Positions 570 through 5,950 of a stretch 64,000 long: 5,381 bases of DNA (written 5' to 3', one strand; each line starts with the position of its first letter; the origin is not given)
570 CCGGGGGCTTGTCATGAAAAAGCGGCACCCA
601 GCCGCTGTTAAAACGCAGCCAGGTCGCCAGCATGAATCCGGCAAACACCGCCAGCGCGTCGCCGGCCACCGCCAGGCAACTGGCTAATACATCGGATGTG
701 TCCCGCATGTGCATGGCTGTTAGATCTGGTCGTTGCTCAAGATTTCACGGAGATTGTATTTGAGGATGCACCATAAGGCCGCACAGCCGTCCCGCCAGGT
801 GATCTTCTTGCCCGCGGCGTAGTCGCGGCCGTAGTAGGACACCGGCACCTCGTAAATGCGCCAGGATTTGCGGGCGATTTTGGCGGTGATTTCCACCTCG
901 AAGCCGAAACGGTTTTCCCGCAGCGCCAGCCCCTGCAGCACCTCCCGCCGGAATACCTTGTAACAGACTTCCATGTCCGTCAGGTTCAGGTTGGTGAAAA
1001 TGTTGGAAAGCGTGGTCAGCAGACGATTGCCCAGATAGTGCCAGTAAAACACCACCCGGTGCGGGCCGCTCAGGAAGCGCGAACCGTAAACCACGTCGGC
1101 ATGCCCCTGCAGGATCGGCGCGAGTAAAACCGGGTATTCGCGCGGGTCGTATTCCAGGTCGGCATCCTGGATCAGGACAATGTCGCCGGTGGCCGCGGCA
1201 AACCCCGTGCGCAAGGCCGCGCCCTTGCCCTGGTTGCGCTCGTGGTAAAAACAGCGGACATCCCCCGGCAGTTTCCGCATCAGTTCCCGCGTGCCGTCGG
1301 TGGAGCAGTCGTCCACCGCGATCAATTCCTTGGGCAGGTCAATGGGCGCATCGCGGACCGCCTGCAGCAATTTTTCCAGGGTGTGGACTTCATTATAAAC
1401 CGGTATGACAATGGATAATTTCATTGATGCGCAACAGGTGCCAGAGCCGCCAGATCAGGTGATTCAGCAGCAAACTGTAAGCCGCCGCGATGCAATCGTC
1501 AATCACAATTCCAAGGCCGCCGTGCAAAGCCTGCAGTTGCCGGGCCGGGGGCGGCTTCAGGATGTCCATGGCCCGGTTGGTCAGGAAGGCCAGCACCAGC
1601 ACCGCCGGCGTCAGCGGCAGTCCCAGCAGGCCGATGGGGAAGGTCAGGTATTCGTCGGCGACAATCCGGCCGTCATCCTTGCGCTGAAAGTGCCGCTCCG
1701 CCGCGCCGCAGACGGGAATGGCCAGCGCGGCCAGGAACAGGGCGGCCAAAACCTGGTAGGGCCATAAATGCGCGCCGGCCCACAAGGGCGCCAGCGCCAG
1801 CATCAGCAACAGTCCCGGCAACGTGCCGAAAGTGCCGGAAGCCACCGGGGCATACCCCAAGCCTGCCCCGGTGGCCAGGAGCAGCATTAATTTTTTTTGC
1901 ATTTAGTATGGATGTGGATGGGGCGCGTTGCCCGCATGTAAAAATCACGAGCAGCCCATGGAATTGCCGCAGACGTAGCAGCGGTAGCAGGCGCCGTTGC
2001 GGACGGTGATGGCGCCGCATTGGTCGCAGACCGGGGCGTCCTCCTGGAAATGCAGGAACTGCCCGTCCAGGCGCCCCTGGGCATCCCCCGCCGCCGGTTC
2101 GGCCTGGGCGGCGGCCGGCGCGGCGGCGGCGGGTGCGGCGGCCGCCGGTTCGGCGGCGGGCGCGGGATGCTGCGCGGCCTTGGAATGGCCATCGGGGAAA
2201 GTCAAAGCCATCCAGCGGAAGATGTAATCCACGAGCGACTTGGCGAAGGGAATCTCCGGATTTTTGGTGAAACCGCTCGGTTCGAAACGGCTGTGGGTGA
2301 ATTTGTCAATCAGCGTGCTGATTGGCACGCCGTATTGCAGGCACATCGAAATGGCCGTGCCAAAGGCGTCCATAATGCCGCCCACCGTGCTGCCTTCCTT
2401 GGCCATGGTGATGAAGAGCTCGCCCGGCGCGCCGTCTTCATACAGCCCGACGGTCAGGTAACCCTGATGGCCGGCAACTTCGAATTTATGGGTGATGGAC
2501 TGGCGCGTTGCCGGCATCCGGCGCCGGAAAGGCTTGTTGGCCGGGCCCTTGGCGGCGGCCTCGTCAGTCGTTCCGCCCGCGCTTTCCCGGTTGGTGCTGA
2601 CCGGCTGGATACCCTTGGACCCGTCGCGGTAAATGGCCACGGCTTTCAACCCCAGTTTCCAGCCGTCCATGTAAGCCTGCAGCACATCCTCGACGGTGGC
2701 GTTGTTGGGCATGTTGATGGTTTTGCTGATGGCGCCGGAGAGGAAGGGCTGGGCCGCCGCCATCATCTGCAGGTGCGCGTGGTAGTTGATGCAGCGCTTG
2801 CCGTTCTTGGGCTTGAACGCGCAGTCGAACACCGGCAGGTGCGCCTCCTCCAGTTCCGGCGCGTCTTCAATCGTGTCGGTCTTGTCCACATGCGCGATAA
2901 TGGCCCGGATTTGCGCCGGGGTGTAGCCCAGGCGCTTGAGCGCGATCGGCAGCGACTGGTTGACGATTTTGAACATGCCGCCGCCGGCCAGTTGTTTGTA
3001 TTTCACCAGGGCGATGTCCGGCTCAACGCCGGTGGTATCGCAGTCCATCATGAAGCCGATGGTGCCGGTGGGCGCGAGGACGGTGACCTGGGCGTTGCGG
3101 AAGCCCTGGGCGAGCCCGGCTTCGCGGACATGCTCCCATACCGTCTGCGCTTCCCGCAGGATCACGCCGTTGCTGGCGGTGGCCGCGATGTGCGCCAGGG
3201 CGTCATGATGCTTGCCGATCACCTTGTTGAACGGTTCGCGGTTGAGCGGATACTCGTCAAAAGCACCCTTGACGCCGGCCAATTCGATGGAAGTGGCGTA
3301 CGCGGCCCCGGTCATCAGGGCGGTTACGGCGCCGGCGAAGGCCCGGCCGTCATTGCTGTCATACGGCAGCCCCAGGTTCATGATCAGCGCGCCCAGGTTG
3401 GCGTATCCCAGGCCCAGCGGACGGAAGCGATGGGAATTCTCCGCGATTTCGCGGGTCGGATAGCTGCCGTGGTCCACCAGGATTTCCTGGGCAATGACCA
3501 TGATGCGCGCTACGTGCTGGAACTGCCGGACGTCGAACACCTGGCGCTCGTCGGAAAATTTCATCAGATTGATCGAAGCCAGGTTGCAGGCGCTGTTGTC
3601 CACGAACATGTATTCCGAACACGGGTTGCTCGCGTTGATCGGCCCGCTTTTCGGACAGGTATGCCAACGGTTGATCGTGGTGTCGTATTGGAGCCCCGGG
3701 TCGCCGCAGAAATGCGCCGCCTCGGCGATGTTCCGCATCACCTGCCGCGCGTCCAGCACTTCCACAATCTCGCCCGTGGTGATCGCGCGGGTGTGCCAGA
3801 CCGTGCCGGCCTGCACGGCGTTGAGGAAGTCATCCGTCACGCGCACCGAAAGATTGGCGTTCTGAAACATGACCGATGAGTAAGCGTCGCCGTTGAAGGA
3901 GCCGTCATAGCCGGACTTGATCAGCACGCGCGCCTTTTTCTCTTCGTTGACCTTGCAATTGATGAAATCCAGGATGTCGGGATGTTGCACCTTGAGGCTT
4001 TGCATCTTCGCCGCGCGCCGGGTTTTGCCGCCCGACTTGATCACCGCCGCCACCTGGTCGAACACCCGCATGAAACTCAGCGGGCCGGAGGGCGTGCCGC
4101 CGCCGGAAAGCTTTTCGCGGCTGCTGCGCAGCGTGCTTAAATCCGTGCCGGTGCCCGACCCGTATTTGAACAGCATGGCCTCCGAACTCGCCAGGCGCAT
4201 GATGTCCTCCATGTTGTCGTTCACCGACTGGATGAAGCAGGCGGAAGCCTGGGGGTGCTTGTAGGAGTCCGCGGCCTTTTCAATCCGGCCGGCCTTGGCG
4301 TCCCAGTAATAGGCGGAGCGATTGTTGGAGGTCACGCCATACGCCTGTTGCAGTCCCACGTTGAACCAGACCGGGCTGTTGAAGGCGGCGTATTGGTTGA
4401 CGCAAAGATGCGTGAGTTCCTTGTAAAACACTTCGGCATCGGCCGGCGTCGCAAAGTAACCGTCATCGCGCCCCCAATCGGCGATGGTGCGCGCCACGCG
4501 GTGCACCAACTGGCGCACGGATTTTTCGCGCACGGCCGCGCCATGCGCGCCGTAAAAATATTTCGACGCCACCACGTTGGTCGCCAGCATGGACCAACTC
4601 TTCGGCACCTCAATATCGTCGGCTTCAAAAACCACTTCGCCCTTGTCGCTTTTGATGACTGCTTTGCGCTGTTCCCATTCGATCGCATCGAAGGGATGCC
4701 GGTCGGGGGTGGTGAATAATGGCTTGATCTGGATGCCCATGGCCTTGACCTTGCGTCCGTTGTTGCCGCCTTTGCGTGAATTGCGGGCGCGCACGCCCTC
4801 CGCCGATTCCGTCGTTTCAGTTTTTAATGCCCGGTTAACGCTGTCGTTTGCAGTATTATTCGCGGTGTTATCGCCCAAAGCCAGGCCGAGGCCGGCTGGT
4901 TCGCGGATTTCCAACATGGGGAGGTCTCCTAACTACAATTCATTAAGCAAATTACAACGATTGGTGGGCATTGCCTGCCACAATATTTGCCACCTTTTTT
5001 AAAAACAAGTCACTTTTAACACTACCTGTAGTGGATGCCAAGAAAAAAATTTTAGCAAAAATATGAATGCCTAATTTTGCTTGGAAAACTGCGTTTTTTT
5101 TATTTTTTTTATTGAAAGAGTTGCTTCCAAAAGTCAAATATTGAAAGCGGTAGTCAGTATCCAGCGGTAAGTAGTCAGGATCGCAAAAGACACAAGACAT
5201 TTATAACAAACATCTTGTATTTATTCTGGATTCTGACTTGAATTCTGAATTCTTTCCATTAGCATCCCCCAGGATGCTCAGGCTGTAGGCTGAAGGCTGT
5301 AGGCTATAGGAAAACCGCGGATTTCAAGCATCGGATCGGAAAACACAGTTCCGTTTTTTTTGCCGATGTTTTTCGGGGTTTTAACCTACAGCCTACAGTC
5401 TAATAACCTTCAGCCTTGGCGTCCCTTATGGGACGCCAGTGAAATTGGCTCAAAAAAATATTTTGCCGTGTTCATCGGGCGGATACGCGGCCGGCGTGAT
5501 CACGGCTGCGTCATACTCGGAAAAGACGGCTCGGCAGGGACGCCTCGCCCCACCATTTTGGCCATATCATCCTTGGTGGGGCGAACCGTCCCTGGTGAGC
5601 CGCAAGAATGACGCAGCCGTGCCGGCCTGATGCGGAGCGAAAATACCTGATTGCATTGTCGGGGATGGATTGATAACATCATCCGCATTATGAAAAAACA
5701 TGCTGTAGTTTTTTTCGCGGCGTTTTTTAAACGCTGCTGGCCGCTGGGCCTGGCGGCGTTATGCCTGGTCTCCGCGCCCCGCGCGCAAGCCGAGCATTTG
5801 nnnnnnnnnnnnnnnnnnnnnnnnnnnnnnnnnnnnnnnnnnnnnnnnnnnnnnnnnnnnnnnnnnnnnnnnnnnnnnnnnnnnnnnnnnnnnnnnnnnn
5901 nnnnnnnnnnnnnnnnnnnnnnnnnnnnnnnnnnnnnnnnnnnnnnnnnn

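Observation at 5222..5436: Highly structured AT-rich intergenic element: symmetric hairpins, long nested inverted repeats and an embedded intrinsic-terminator hairpin with T8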

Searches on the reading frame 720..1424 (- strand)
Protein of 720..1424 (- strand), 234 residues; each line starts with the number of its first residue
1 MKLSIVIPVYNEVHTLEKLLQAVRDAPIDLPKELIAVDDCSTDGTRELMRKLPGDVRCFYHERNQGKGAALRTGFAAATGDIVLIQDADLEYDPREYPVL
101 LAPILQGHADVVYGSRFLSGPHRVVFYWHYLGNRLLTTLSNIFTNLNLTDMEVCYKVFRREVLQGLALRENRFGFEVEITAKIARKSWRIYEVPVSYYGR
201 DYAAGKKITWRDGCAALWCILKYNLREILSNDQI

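Call 17: search_protein_families(library=pfam, proteins=[window:720-1424:-], max_evalue=0.001)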
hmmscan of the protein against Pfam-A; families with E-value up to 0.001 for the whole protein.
window:720-1424:- (234 aa): 3 families
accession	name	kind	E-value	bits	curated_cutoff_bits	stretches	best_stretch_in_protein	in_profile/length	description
PF00535.33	Glycos_transf_2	-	2.2e-38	132.3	23.3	1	4-164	1-165/168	Glycosyl transferase family 2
PF13641.12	Glyco_tranf_2_3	-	4.6e-08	33.8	27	1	3-197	3-208/230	Glycosyltransferase like family 2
PF13704.12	Glyco_tranf_2_4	-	0.00098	20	27.5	0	11-89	2-81/98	Glycosyl transferase family 2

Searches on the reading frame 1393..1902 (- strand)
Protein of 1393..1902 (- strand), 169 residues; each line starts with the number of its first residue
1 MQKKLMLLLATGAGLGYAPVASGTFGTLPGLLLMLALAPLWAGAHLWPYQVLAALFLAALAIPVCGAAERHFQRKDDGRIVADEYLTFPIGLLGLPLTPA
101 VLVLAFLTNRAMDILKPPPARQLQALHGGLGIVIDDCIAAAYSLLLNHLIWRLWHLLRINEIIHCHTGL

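Call 17: search_protein_families(library=pfam, proteins=[window:1393-1902:-], max_evalue=0.001)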
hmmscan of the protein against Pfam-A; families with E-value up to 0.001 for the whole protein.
window:1393-1902:- (169 aa): 1 family
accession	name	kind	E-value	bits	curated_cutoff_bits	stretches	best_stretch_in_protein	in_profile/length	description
PF04608.18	PgpA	-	2.2e-33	115.6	28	1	9-150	2-140/141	Phosphatidylglycerophosphatase A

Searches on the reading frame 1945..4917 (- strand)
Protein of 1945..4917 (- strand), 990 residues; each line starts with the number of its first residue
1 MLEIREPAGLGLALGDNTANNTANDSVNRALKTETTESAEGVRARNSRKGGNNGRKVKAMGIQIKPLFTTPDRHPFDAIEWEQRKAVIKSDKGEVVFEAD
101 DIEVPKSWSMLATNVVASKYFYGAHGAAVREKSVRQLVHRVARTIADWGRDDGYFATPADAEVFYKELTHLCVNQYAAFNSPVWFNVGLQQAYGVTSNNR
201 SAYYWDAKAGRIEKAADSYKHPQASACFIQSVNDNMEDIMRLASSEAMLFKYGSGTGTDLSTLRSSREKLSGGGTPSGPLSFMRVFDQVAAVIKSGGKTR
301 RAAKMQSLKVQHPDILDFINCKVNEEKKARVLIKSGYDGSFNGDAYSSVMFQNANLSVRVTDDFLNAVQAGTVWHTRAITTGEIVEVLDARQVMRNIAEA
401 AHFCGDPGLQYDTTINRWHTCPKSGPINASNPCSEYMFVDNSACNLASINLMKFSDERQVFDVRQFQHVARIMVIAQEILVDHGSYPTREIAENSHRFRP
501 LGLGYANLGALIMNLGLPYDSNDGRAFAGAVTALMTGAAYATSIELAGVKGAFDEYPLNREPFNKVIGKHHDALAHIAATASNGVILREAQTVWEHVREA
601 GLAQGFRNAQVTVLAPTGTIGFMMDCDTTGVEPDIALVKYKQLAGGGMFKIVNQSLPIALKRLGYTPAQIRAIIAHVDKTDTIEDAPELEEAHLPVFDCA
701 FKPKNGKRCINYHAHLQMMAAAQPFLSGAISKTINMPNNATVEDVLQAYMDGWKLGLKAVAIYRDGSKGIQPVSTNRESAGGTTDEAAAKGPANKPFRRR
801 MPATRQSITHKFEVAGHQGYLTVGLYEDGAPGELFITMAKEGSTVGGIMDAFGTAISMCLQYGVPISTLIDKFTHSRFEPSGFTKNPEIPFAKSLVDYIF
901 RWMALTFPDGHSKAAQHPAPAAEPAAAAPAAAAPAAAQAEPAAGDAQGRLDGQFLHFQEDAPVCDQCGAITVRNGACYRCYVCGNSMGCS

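Call 19: find_encoding_contigs(protein=window:1945-4917:-, flank=10000, max_places=10)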
Protein window:1945-4917:- (990 aa): no gene with exactly this product is on record in the collection.

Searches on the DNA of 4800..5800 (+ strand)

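Call 4: search_rna_families(source=window, start=4800, end=5800, threshold=evalue, max_evalue=10, show_alignments=3)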
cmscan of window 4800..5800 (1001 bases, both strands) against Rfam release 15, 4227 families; matches with E-value up to 10: 11.
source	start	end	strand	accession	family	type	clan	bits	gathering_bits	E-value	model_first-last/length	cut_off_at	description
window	5523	5605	-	RF02010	mir-3180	Gene; miRNA;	-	26.8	99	0.068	1-92/92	no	mir-3180 microRNA precursor family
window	5050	5086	-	RF00951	mir-1302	Gene; miRNA;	-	23.9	62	0.38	1-52/52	no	mir-1302 microRNA precursor family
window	5281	5415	-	RF04206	MIR9555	Gene; miRNA;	-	21.3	119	0.61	1-137/137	no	MIR9555 microRNA precursor family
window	4943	5015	-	RF02183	ST7-OT3_1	Gene; lncRNA;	-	20.6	50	1.1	1-79/79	no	ST7 overlapping transcript 3 conserved region 1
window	5526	5602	+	RF03276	mir-2232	Gene; miRNA;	-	18.4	70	1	1-91/91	no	mir-2232 microRNA precursor family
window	5158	5243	-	RF00766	mir-335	Gene; miRNA;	-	16.5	64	1.7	1-92/92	no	mir-335 microRNA precursor family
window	5417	5475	+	RF01724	SAM-Chlorobi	Cis-reg;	-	16.4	35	2.8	1-87/87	no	SAM-Chlorobi RNA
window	5173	5236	-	RF03523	mir-4703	Gene; miRNA;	-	16.2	88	4.5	1-61/61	no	mir-4703 microRNA precursor family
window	5169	5254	+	RF03483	MIR319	Gene; miRNA;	-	14.7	54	8.4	1-92/92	no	MIR319 microRNA precursor family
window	5453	5620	+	RF01681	P4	Gene; sRNA;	-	13.3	37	0.87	1-215/215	no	Pseudomonas sRNA P4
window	5093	5151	-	RF02575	DM_SisR1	Gene;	-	12.2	62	5.9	1-389/389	no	Drosophila melanogaster stable intronic sequence RNA 1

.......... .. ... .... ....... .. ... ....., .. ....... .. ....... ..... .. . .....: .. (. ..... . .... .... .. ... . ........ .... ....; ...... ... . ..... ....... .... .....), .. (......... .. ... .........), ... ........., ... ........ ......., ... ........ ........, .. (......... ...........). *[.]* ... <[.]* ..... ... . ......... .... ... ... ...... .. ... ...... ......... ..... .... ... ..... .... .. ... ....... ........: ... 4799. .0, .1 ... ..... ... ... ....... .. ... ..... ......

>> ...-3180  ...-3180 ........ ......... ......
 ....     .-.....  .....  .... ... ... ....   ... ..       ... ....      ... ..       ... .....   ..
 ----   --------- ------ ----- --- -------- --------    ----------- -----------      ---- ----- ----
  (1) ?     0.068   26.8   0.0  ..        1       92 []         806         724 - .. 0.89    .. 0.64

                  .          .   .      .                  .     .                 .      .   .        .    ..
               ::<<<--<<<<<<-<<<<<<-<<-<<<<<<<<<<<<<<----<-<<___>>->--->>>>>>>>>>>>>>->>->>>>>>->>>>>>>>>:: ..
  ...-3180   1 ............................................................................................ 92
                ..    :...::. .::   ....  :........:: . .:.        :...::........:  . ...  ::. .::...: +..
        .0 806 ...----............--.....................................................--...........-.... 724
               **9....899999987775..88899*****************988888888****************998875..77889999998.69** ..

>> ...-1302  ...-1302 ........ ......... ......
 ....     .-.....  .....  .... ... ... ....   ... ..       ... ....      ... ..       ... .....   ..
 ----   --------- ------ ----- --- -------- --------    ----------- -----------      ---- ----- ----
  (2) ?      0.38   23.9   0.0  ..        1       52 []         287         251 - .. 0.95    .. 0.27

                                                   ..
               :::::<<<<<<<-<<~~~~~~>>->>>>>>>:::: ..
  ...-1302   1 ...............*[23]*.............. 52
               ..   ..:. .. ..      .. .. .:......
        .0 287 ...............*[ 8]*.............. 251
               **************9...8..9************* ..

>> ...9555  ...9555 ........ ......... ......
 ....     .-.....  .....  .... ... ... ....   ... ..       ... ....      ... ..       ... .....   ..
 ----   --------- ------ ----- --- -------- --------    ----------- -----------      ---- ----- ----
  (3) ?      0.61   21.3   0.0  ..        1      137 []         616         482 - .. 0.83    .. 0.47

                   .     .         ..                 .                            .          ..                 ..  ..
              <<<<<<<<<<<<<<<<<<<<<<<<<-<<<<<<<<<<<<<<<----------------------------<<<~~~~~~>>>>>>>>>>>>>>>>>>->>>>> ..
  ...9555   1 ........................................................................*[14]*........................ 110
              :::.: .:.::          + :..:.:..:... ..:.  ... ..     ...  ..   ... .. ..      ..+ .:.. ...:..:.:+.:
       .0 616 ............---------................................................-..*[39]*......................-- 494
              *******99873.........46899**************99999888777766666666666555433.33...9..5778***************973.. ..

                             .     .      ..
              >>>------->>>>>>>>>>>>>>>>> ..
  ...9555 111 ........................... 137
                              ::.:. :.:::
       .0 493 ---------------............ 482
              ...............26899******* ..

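Call 79: search_dna_similar(query=window:5257-5441:+, collection=plasmids, mode=distant, max_evalue=0.01, max_rows=15)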
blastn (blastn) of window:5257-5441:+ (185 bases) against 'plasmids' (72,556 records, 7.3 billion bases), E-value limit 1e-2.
No match.

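Call 80: search_dna_similar(query=window:5257-5441:+, collection=phages, mode=distant, max_evalue=0.01, max_rows=15)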
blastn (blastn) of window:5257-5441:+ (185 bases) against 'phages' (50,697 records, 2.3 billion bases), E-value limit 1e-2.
No match.
